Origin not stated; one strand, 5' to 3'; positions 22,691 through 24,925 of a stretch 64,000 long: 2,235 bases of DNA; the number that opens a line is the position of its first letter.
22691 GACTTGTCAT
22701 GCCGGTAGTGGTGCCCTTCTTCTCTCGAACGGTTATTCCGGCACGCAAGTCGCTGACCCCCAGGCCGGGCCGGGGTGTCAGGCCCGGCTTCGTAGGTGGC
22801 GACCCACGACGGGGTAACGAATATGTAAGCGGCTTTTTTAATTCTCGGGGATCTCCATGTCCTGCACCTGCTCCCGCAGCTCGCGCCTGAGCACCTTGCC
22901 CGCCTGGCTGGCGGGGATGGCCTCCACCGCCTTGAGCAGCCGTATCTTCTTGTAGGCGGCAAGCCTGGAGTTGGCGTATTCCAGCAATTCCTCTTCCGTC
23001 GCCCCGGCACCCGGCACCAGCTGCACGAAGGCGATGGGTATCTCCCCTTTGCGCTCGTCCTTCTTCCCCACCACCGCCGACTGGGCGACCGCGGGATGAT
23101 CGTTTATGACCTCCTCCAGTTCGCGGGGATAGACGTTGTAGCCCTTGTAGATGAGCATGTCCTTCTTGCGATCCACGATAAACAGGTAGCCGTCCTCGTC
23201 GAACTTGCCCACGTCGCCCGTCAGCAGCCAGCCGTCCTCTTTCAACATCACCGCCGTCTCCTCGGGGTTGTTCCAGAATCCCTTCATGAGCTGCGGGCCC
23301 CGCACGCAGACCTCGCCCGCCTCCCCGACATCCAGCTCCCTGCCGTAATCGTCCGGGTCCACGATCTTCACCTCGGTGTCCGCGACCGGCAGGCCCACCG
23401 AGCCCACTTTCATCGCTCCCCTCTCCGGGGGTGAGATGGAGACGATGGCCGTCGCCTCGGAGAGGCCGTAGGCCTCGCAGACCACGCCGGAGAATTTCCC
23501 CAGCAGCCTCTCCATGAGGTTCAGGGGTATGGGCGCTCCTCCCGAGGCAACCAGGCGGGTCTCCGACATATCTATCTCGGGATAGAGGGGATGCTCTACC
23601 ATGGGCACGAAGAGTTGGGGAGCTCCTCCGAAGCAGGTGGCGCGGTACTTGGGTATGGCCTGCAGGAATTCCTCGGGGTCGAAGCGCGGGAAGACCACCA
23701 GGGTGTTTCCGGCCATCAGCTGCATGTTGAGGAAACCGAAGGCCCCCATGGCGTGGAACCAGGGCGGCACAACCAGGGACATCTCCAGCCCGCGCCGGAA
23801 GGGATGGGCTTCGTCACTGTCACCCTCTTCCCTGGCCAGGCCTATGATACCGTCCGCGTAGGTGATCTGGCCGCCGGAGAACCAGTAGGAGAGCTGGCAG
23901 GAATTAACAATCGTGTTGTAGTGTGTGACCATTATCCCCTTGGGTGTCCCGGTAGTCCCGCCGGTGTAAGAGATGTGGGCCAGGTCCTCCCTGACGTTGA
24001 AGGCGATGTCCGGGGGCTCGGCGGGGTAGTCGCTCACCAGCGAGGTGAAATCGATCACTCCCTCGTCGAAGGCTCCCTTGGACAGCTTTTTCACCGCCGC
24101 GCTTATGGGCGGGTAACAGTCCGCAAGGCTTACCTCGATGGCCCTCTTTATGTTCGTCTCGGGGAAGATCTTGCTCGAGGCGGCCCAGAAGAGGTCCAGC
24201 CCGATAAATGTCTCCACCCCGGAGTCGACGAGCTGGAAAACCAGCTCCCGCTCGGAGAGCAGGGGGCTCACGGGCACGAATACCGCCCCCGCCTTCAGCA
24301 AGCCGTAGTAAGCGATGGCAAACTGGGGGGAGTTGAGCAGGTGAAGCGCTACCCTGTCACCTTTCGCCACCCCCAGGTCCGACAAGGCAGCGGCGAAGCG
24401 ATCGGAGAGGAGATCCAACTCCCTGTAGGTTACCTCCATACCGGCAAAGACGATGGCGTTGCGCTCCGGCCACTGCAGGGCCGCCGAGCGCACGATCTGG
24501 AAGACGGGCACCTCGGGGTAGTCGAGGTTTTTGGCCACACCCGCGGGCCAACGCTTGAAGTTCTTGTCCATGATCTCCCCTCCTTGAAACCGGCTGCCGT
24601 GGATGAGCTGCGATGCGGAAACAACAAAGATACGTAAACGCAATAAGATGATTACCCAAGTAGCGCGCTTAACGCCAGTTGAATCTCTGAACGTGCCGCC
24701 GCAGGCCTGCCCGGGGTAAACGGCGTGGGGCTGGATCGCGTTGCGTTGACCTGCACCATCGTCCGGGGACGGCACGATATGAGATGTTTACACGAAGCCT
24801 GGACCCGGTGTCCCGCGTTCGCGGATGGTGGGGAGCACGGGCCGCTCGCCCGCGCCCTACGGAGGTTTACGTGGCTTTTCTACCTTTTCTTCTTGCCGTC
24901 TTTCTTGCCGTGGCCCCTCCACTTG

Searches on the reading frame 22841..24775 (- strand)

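Call 16: search_protein_families(library=pfam, proteins=[window:22841-24775:-], max_evalue=0.00001)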
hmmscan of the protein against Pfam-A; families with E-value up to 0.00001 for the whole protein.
window:22841-24775:- (645 aa): 2 families
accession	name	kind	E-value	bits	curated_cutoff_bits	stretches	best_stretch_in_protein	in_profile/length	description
PF00501.34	AMP-binding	-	7.4e-84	282.2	29.9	1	97-501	3-384/384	AMP-binding enzyme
PF13193.12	AMP-binding_C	-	1.5e-17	64.7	24.5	1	552-627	1-76/76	AMP-binding enzyme C-terminal domain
